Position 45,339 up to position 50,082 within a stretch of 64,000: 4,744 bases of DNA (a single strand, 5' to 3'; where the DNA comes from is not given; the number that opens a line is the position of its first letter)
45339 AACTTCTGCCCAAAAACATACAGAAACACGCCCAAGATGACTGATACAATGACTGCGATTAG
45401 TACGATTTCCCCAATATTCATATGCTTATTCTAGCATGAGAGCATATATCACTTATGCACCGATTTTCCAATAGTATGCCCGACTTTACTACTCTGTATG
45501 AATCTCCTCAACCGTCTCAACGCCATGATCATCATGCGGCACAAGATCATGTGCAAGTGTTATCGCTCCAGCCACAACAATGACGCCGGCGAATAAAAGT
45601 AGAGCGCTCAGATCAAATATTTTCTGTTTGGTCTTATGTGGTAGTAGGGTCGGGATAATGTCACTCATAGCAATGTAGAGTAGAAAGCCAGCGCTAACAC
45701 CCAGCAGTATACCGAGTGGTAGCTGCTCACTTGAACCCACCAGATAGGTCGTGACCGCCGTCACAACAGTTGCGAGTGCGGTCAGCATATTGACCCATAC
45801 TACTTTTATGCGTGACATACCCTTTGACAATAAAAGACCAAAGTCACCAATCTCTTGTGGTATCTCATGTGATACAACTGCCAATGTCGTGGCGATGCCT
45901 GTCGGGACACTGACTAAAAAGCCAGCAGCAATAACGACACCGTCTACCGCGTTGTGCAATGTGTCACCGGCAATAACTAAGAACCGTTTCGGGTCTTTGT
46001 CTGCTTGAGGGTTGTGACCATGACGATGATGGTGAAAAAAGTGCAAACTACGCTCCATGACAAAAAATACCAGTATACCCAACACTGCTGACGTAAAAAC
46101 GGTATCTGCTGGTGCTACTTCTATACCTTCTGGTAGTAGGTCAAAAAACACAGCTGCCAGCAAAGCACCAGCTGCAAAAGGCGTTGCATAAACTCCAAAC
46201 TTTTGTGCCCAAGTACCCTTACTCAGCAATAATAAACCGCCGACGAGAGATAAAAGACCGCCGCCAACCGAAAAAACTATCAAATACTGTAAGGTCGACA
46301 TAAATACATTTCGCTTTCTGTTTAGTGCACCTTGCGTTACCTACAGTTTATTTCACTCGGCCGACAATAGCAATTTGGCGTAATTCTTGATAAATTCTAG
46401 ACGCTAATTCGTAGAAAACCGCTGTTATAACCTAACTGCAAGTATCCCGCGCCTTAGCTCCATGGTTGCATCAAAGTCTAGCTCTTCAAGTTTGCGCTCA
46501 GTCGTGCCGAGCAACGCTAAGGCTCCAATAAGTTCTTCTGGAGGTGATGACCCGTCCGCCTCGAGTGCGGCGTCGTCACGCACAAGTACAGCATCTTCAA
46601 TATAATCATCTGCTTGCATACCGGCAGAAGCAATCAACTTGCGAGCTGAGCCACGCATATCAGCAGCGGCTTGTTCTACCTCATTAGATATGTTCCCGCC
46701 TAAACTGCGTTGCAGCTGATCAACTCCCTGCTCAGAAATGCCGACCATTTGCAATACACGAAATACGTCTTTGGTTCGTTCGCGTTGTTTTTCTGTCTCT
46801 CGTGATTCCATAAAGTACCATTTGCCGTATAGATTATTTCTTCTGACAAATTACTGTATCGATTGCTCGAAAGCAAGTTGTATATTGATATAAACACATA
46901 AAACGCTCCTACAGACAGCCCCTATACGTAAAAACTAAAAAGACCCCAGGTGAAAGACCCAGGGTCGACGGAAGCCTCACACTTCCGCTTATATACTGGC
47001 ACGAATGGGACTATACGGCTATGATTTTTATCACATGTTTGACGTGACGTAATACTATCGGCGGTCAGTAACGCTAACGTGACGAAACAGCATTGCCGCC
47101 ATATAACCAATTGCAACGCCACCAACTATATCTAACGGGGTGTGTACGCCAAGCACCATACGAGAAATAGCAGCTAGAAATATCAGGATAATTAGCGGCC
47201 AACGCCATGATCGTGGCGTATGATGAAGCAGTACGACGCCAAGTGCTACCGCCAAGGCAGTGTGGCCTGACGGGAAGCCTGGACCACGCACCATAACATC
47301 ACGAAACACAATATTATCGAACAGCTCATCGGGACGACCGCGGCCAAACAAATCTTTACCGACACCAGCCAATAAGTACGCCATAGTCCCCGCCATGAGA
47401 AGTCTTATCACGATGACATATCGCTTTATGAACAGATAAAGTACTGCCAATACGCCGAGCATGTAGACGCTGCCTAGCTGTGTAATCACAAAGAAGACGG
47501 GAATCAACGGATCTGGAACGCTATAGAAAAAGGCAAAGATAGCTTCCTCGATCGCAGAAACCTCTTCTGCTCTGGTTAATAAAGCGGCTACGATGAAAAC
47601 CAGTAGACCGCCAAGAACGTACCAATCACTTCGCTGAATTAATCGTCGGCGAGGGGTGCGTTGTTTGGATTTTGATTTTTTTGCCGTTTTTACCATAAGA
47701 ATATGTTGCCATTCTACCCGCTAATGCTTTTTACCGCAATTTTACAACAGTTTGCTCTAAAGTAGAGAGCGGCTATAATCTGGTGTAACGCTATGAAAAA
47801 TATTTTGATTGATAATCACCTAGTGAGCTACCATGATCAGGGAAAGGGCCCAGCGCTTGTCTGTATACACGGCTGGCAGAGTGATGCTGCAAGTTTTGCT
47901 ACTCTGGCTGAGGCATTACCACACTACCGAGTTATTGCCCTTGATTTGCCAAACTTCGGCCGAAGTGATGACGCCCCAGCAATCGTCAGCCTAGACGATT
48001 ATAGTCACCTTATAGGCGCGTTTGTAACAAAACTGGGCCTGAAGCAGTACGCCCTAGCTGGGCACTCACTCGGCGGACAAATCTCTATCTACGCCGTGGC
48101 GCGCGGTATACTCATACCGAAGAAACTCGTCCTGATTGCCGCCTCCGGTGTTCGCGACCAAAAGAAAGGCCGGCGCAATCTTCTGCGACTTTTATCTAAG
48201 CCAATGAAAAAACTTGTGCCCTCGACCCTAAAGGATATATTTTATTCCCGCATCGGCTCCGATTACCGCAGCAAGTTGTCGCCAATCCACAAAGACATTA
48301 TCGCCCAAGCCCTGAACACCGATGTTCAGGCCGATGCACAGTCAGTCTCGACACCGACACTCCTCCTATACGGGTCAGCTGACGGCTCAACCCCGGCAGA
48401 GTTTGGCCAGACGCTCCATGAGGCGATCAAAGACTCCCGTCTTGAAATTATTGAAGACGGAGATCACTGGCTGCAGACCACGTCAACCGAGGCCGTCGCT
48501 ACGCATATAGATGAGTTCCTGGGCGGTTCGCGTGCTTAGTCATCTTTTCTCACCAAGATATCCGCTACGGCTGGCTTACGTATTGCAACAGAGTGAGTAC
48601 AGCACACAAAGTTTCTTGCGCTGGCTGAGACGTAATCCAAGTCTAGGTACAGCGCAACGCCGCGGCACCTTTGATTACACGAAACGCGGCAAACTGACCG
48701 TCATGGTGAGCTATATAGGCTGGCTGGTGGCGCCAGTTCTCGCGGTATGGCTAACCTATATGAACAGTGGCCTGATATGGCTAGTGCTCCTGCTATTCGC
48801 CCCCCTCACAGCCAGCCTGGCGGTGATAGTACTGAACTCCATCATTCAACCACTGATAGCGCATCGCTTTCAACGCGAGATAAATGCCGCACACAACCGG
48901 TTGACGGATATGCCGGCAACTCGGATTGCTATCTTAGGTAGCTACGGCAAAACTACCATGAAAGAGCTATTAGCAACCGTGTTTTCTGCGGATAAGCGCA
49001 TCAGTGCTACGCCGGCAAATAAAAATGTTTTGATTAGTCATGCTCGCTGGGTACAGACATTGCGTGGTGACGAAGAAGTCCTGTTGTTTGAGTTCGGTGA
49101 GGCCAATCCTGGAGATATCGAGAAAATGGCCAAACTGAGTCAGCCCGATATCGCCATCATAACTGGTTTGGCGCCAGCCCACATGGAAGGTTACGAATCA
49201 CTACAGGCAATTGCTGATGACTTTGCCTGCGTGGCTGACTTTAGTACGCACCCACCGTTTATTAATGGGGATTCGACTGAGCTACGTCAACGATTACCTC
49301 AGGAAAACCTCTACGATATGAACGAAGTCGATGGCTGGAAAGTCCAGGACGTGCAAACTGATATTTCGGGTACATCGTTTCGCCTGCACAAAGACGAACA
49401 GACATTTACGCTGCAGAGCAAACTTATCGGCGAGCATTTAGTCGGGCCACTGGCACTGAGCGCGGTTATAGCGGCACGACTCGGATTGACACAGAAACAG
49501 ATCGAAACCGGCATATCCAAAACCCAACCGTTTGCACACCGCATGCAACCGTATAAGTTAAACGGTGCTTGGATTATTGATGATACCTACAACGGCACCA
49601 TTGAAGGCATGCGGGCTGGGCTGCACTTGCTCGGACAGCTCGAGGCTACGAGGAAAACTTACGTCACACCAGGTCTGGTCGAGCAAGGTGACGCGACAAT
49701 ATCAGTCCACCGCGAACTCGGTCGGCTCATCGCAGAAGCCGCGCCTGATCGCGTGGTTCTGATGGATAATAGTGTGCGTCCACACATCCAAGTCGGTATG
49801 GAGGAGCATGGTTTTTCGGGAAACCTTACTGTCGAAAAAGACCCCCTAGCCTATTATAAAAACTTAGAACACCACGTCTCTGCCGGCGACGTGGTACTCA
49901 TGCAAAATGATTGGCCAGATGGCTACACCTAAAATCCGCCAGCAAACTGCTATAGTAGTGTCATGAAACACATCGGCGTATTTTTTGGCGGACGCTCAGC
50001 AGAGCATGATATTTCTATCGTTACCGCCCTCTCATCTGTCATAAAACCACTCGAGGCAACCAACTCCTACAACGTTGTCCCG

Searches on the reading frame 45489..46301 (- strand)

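Call 82: search_protein_families(library=pfam, proteins=[window:45489-46301:-], max_evalue=0.00001)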
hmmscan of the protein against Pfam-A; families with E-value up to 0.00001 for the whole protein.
window:45489-46301:- (270 aa): 1 family
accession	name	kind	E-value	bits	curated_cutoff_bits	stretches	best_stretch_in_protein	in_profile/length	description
PF02535.28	Zip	-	5.2e-33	115.1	35.1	2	107-244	179-320/323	ZIP Zinc transporter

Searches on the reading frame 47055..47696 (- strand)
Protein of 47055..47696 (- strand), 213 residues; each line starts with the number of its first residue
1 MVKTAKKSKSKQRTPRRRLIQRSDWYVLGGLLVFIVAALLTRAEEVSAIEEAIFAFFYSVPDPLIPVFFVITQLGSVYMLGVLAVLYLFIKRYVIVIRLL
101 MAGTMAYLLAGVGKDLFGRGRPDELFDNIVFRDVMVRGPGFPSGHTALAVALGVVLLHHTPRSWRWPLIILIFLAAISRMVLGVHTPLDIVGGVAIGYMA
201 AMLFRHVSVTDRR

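Call 82: search_protein_families(library=pfam, proteins=[window:47055-47696:-], max_evalue=0.00001)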
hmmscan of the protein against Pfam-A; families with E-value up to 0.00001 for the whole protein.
window:47055-47696:- (213 aa): 2 families
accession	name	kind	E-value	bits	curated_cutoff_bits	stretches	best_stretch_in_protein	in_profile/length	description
PF01569.27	PAP2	-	2.8e-20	72.8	27.2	1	97-209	3-126/130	PAP2 superfamily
PF14378.12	PAP2_3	-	8.2e-08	32.7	27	1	141-202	127-189/190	PAP2 superfamily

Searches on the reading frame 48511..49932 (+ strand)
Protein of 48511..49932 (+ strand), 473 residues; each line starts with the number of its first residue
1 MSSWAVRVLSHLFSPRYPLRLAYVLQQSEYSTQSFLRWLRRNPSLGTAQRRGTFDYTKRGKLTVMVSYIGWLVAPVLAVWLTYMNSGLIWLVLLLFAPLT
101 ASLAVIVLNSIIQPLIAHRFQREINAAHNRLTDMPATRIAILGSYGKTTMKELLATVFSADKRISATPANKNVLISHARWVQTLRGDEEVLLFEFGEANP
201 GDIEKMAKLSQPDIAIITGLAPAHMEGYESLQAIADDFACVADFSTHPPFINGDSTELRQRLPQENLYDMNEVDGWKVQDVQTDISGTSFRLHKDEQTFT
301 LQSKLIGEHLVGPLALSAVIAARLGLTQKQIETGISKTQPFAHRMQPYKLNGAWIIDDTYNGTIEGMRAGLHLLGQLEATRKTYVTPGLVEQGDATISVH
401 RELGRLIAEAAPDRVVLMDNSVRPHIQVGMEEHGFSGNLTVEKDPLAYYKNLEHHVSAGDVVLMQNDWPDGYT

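Call 82: search_protein_families(library=pfam, proteins=[window:48511-49932:+], max_evalue=0.00001)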
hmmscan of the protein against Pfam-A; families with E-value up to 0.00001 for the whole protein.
window:48511-49932:+ (473 aa): 2 families
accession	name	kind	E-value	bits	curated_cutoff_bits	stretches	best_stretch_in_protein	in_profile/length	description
PF08245.18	Mur_ligase_M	-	7.5e-19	68.9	24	1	143-312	3-191/200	Mur ligase middle domain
PF02875.26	Mur_ligase_C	-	3.5e-08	34.8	28.4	1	343-464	1-123/127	Mur ligase, glutamate ligase domain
